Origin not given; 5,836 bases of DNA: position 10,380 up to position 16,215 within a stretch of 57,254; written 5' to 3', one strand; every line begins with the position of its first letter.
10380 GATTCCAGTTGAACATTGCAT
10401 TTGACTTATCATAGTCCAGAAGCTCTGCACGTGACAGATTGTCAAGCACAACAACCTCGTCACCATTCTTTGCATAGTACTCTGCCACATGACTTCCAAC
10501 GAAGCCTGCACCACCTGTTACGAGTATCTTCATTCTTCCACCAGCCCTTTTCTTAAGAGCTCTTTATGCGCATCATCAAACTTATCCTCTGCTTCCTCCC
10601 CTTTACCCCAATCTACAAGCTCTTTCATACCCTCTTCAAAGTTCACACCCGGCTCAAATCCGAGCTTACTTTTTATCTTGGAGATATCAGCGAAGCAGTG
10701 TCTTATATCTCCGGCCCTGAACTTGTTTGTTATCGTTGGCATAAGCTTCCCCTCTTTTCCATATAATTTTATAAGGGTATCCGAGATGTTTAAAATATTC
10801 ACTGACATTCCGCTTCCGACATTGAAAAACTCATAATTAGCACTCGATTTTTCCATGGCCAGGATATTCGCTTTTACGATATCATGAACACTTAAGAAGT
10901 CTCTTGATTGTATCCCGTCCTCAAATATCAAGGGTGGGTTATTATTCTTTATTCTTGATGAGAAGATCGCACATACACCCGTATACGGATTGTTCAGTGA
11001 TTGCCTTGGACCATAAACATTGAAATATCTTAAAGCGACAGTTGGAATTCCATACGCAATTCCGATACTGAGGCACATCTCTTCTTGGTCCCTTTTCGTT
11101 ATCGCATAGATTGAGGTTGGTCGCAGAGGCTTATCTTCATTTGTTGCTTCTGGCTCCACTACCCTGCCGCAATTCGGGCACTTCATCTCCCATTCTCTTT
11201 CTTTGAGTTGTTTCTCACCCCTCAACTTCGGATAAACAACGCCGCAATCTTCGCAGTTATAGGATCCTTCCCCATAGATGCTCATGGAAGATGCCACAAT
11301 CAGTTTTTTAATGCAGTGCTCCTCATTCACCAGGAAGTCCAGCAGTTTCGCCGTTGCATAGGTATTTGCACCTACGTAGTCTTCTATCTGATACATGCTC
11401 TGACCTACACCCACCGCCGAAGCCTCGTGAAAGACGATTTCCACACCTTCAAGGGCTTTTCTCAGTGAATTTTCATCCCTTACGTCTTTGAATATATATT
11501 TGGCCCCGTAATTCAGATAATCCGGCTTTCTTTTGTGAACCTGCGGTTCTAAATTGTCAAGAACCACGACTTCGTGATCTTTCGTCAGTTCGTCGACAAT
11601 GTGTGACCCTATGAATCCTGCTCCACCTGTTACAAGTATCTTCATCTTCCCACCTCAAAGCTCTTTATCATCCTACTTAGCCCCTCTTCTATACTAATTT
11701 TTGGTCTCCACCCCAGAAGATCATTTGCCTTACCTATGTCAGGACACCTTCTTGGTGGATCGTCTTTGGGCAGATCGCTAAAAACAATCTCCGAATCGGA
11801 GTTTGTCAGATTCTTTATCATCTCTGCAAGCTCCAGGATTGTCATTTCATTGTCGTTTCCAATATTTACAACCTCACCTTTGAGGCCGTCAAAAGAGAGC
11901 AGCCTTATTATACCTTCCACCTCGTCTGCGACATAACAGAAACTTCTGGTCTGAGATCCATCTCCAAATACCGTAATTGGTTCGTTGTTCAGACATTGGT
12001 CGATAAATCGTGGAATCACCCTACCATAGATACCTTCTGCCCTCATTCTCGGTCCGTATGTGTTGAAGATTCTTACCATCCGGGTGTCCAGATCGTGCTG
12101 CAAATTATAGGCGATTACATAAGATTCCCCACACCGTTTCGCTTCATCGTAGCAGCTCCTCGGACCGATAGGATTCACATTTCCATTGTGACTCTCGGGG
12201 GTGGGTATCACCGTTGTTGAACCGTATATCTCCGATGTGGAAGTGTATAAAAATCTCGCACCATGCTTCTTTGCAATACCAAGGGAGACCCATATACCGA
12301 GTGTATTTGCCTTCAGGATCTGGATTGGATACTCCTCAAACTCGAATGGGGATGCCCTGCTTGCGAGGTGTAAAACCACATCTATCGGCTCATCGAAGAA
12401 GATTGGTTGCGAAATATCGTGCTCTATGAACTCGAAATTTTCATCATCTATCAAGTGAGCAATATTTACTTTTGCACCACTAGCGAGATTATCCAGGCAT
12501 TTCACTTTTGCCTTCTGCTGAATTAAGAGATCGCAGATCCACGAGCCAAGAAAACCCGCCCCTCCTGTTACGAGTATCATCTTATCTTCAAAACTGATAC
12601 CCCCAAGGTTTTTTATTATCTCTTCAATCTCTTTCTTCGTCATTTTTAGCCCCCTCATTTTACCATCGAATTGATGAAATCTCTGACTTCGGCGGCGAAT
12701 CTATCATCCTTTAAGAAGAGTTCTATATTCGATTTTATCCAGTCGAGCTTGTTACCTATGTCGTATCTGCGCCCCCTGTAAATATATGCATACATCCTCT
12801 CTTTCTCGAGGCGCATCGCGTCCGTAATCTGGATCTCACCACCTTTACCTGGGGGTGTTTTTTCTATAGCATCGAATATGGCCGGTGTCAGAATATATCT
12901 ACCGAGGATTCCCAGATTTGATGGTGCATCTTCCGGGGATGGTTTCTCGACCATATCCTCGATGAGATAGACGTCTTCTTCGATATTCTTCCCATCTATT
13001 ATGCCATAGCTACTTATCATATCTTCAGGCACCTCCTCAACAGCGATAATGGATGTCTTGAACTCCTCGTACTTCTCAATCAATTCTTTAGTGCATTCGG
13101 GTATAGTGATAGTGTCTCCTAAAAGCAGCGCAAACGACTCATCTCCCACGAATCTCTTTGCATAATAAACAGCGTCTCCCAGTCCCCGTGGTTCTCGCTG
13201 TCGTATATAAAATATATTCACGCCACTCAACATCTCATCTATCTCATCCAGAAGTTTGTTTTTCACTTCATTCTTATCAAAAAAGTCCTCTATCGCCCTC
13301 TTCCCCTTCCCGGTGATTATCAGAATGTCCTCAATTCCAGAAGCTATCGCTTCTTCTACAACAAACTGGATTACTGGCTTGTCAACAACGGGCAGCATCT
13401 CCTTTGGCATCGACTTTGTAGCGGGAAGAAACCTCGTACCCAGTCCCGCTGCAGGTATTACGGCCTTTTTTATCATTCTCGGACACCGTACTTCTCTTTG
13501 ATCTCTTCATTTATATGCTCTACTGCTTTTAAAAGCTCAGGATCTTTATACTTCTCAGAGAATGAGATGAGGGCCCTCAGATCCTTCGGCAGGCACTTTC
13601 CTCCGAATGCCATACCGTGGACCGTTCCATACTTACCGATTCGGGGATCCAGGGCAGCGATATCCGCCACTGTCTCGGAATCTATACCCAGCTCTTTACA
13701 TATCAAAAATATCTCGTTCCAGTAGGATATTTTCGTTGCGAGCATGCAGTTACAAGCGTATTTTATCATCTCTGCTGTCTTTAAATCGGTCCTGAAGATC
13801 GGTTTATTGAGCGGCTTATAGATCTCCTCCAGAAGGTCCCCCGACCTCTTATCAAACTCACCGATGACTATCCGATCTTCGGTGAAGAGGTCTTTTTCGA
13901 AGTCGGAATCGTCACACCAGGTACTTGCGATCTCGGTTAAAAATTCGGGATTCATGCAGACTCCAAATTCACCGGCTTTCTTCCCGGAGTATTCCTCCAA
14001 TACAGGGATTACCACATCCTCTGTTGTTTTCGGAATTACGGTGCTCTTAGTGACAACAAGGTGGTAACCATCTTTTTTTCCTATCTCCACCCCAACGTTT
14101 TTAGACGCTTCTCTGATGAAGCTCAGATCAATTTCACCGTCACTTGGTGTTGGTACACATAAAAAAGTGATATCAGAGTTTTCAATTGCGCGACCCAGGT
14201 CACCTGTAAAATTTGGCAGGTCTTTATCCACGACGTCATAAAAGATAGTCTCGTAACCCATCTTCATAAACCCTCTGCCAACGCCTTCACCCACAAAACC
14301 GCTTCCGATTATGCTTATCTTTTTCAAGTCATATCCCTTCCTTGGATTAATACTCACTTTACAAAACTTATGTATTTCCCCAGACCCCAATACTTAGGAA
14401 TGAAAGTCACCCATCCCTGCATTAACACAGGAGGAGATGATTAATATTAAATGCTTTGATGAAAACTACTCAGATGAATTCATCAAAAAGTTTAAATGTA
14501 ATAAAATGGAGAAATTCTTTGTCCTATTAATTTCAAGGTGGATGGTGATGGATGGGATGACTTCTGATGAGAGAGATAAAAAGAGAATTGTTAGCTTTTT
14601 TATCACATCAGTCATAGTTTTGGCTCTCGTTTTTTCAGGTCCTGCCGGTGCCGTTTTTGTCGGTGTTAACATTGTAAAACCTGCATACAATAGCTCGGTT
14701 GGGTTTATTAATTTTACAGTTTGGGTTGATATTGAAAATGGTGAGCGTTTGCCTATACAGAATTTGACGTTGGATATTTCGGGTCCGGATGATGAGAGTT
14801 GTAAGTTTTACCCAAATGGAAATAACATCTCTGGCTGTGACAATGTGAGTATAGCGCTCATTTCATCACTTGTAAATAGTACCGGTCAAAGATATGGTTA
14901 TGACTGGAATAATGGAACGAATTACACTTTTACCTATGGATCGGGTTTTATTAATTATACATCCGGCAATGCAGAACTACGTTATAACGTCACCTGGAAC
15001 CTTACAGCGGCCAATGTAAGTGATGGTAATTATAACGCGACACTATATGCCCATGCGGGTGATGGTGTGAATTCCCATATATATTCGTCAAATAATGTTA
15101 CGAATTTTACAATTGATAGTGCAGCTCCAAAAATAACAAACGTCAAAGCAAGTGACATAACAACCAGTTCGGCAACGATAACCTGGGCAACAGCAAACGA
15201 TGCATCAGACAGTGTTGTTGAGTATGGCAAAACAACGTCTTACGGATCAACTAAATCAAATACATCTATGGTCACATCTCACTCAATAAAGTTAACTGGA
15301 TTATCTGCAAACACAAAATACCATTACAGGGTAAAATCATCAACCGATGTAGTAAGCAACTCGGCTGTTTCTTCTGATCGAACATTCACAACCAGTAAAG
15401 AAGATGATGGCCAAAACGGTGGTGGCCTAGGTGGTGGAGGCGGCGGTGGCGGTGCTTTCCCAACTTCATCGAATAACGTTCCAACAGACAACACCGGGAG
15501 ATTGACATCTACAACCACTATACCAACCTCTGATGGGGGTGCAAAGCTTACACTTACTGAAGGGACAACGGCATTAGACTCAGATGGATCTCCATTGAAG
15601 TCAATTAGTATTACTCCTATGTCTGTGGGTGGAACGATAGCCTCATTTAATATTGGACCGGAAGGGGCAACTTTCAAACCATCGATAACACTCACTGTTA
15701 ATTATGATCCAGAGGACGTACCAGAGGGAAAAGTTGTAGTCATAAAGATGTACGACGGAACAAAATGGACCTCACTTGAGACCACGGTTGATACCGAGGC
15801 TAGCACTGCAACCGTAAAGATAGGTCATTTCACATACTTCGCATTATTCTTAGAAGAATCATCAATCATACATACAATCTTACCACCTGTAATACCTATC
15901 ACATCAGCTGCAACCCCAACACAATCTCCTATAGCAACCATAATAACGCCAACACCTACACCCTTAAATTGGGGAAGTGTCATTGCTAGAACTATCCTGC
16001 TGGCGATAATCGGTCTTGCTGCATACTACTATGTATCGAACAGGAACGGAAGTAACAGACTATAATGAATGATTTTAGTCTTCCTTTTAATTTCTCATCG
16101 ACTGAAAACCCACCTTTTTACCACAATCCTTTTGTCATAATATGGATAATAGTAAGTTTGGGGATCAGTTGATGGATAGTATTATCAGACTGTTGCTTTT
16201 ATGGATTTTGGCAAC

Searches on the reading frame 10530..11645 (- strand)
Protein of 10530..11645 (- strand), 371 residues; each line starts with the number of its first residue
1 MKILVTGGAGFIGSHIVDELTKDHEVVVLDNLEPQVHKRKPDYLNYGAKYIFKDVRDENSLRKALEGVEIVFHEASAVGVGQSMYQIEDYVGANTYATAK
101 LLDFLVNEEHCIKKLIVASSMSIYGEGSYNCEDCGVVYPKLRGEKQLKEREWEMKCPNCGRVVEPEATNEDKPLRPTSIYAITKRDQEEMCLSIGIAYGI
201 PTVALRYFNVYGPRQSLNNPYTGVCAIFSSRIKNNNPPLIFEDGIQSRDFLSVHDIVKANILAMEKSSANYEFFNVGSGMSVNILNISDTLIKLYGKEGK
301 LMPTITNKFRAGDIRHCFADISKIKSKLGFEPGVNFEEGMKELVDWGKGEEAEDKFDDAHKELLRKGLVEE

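Call 93: search_protein_families(library=pfam, proteins=[window:10530-11645:-], max_evalue=0.00001)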
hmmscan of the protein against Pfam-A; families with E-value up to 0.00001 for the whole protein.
window:10530-11645:- (371 aa): 6 families
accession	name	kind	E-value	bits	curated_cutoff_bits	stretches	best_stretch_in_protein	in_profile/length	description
PF01370.27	Epimerase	-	1.1e-47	162.9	20.9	2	166-277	128-240/240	NAD dependent epimerase/dehydratase family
PF16363.11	GDP_Man_Dehyd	-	2e-41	143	27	2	166-342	139-331/332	GDP-mannose 4,6 dehydratase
PF01073.25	3Beta_HSD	-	1.3e-20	74.1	22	1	4-128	1-124/280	3-beta hydroxysteroid dehydrogenase/isomerase family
PF02719.21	Polysacc_synt_2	-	1.6e-17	64.1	20.2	2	3-119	1-127/293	Polysaccharide biosynthesis protein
PF07993.18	NAD_binding_4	-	1.9e-08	34.2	20.1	0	58-228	79-219/258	Male sterility protein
PF13460.12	NAD_binding_10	-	1e-07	32.5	27.2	1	7-126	1-104/184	NAD(P)H-binding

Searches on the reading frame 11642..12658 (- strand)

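Call 94: search_protein_families(library=pfam, proteins=[window:11642-12658:-], max_evalue=0.00001)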
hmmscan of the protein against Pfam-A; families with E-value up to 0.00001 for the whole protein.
window:11642-12658:- (338 aa): 5 families
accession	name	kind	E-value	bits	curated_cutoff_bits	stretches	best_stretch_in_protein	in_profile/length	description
PF01370.27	Epimerase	-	3.6e-53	180.9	20.9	1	28-267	1-240/240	NAD dependent epimerase/dehydratase family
PF16363.11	GDP_Man_Dehyd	-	3.5e-48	165.2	27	1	29-330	1-332/332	GDP-mannose 4,6 dehydratase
PF01073.25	3Beta_HSD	-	5.9e-15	55.5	22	1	29-244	1-219/280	3-beta hydroxysteroid dehydrogenase/isomerase family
PF02719.21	Polysacc_synt_2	-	2.1e-09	37.4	20.2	0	165-287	133-249/293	Polysaccharide biosynthesis protein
PF04321.23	RmlD_sub_bind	-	1.1e-08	35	27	1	27-290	2-236/287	RmlD substrate binding domain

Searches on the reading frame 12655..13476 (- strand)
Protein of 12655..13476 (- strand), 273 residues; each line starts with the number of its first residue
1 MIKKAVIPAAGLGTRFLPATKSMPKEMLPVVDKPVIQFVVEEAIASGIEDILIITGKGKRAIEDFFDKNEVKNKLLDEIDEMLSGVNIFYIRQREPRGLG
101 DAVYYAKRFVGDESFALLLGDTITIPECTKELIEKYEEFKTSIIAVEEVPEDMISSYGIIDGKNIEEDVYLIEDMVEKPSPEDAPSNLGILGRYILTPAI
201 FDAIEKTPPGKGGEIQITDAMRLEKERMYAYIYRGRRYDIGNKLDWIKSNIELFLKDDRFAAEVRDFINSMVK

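Call 94: search_protein_families(library=pfam, proteins=[window:12655-13476:-], max_evalue=0.00001)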
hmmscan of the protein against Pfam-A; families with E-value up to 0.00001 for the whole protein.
window:12655-13476:- (273 aa): 2 families
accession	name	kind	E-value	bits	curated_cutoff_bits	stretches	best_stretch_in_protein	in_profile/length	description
PF00483.29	NTP_transferase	-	1.2e-30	107.3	21.2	1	4-248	1-237/245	Nucleotidyl transferase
PF12804.13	NTP_transf_3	-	3.1e-07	31.1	27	1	5-146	1-121/160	MobA-like NTP transferase domain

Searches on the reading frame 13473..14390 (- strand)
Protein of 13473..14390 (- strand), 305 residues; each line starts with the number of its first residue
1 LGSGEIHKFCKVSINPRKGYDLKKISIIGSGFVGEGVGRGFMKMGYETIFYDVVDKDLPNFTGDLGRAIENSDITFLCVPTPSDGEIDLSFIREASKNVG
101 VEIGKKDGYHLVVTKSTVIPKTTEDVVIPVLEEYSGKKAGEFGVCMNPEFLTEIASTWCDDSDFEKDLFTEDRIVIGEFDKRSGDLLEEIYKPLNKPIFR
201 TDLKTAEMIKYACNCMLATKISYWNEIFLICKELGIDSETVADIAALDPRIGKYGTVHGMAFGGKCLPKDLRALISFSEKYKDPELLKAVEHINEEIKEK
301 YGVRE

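Call 94: search_protein_families(library=pfam, proteins=[window:13473-14390:-], max_evalue=0.00001)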
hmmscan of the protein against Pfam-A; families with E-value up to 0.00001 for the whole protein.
window:13473-14390:- (305 aa): 2 families
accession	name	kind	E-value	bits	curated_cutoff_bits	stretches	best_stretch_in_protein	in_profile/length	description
PF03721.20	UDPG_MGDP_dh_N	-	2.4e-29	102.7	27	1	60-190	65-187/187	UDP-glucose/GDP-mannose dehydrogenase family, NAD binding domain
PF00984.24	UDPG_MGDP_dh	-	6.9e-29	100.2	25.4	1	204-295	1-93/94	UDP-glucose/GDP-mannose dehydrogenase family, central domain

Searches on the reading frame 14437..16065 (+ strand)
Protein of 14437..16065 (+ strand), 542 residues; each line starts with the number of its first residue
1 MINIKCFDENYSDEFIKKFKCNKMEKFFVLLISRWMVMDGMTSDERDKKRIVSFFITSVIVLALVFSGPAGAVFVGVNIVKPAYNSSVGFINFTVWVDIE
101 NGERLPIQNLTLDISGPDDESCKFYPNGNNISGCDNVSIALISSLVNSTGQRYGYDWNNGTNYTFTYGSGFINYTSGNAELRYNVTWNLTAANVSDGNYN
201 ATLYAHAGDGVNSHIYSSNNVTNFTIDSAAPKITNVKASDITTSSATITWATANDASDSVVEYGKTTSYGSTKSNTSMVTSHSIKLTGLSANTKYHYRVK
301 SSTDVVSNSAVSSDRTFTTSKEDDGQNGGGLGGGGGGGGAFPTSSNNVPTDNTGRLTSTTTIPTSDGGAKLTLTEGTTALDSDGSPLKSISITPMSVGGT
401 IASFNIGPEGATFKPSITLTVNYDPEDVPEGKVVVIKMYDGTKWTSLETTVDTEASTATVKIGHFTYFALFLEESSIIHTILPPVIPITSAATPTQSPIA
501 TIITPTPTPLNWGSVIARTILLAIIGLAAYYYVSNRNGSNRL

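Call 94: search_protein_families(library=pfam, proteins=[window:14437-16065:+], max_evalue=0.00001)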
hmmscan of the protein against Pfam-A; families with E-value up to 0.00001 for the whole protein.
window:14437-16065:+ (542 aa): 2 families
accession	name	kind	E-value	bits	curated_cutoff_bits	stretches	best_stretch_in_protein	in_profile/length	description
PF16656.11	Pur_ac_phosph_N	-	1.3e-09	39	30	1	238-319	8-93/93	Purple acid Phosphatase, N-terminal domain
PF00041.27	fn3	-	7.4e-07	29.7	25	1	232-305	2-72/84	Fibronectin type III domain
